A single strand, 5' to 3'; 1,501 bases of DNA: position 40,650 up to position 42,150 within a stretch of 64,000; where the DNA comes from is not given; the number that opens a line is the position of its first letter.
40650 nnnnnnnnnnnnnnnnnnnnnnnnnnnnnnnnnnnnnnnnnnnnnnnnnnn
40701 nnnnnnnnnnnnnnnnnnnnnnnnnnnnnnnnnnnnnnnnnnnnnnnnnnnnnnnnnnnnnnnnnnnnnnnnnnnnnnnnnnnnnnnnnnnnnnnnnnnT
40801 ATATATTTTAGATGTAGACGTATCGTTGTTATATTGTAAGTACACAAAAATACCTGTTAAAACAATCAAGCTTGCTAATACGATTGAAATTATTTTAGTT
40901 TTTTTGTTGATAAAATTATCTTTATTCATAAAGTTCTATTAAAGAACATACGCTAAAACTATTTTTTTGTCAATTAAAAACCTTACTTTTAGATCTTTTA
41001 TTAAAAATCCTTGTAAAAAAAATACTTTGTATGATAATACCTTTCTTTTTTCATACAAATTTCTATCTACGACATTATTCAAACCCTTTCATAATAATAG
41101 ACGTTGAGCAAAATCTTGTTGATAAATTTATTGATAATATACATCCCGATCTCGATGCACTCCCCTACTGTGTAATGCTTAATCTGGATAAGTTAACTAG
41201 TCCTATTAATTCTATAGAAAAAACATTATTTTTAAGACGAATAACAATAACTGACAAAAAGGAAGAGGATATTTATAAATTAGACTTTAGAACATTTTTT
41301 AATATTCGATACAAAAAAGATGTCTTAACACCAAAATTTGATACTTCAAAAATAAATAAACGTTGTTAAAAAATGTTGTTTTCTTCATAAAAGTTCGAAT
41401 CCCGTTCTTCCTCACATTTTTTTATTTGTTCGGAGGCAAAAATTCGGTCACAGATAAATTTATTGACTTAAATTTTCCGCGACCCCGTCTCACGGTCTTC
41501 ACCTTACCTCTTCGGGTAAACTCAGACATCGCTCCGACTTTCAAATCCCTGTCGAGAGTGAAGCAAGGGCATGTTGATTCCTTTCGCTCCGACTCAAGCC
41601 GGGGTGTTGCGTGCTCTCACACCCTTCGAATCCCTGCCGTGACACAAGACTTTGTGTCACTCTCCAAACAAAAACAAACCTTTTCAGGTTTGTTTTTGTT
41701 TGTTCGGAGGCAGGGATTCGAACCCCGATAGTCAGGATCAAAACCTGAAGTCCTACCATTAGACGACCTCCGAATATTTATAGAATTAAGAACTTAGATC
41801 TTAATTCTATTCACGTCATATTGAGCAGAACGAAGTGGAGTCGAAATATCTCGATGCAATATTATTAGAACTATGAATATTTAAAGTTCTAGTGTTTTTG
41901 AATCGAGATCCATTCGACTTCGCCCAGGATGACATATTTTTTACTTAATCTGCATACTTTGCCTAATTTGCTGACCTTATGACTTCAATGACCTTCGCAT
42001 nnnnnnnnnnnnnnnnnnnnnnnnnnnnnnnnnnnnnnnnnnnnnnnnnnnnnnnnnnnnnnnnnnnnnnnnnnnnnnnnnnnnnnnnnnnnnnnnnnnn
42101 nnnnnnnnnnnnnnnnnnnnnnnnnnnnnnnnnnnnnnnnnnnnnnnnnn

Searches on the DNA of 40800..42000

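Call 9: search_rna_families(source=window, start=40800, end=42000, threshold=evalue, max_evalue=10, show_alignments=2)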
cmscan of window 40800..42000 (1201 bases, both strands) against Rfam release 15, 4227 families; matches with E-value up to 10: 12.
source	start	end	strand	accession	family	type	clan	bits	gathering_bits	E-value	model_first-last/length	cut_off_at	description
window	41703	41773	-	RF00005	tRNA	Gene; tRNA;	CL00001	62.1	29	8.8e-13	1-71/71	no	tRNA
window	41666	41778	-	RF02435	SpF41_sRNA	Gene; sRNA;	-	36.8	52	0.00074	1-105/105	no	Streptococcus sRNA SpF41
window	41667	41729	-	RF02064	STnc370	Gene; sRNA;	-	21.8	54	5.4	1-71/71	no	Enterobacterial sRNA STnc370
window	41778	41897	+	RF02449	ncr1015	Gene; sRNA;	-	21.7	60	2.8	1-121/121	no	Bacillus sRNA ncr1015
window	41640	41707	-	RF01742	lactis-plasmid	Gene; sRNA;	-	20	70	2.9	1-106/106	no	lactis-plasmid RNA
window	41426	41495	-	RF03500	mir-1262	Gene; miRNA;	-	19.2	70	1.1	12-81/91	no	mir-1262 microRNA precursor family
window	41652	41716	+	RF04136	MIR1862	Gene; miRNA;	-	18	84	2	1-90/90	no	MIR1862 microRNA precursor family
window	41836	41924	+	RF03601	MIR7993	Gene; miRNA;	-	16.6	100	9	1-138/138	no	MIR7993 microRNA precursor family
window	41763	41826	-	RF00279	SNORD45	Gene; snRNA; snoRNA; CD-box;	-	16.3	42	6.9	1-72/72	no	Small nucleolar RNA SNORD45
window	41660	41707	+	RF00700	mir-375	Gene; miRNA;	-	15.6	46.7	2.7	13-55/67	no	mir-375 microRNA precursor family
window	41711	41727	-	RF01684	mascRNA-menRNA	Gene;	-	15.6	42.5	5.6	33-49/56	no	MALAT1-associated small cytoplasmic RNA/MEN beta RNA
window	41170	41226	+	RF01611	ceN108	Gene; snRNA; snoRNA; CD-box;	-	14.8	50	9.1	1-70/70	no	Caenorhabditis snoRNA ceN108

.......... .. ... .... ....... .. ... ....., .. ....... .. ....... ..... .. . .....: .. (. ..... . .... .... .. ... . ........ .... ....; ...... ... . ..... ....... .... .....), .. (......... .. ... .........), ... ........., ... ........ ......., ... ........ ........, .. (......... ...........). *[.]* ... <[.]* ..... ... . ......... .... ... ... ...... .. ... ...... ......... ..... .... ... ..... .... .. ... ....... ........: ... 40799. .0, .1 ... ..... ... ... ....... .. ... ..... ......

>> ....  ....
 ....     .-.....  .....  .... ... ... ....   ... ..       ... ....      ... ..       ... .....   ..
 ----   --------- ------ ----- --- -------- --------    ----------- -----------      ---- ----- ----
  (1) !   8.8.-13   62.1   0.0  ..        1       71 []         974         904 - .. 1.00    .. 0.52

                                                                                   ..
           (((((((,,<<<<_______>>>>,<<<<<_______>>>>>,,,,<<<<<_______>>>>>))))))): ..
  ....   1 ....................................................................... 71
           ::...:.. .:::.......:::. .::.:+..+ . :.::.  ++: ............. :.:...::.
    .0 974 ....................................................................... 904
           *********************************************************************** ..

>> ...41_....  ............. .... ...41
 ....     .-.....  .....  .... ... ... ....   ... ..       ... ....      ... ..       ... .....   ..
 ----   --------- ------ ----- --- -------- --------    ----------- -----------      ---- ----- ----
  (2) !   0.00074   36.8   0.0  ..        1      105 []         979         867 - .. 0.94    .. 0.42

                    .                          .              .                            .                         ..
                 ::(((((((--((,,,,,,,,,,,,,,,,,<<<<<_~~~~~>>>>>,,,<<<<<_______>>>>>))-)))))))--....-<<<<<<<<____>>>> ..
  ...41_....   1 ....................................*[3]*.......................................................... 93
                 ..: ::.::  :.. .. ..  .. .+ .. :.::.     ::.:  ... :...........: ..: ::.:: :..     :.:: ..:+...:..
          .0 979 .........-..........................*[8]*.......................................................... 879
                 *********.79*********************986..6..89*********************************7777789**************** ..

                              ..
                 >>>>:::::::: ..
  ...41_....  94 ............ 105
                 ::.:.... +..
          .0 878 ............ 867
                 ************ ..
